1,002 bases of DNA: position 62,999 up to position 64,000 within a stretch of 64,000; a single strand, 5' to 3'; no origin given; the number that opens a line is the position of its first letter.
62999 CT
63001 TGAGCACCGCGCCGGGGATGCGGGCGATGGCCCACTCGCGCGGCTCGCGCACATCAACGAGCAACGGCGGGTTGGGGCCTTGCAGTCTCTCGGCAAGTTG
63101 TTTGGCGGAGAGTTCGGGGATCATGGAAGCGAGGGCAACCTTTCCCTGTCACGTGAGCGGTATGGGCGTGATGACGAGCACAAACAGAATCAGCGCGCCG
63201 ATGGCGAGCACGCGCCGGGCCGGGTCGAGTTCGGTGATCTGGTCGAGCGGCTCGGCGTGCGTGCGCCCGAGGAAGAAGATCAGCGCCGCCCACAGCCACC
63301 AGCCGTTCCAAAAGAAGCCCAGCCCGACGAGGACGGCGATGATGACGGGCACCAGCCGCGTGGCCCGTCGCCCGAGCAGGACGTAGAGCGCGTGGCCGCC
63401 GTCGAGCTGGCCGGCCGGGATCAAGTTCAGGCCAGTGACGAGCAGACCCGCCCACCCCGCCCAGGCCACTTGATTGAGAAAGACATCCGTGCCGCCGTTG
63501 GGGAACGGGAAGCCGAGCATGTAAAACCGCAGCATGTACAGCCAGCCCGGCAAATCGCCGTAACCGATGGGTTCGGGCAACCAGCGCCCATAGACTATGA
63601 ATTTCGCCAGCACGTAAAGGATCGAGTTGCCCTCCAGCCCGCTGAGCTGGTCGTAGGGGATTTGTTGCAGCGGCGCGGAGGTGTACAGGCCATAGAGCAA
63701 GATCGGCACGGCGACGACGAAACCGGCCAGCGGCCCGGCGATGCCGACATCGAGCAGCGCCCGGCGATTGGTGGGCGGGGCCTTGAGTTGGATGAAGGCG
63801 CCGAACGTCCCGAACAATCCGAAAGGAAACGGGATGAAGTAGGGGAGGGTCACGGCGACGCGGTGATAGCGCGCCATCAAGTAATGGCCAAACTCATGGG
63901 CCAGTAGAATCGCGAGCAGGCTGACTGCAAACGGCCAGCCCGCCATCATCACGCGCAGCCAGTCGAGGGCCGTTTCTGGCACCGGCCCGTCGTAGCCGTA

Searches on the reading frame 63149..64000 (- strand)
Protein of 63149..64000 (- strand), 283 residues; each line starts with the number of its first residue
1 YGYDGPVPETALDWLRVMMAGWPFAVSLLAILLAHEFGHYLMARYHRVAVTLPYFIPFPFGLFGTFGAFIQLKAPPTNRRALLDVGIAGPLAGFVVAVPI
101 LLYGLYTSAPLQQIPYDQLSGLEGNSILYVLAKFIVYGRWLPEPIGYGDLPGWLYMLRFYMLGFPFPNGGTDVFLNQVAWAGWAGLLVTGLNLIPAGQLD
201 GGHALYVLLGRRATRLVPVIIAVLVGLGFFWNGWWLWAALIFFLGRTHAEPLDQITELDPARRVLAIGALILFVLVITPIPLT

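Call 82: search_protein_families(library=pfam, proteins=[window:63149-64000:-], max_evalue=0.001)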
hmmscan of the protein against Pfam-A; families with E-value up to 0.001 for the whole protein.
window:63149-64000:- (283 aa): 1 family
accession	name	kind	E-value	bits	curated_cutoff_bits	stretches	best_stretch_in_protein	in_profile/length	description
PF02163.28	Peptidase_M50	-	1.7e-19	70.5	27.2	1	24-219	2-204/221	Peptidase family M50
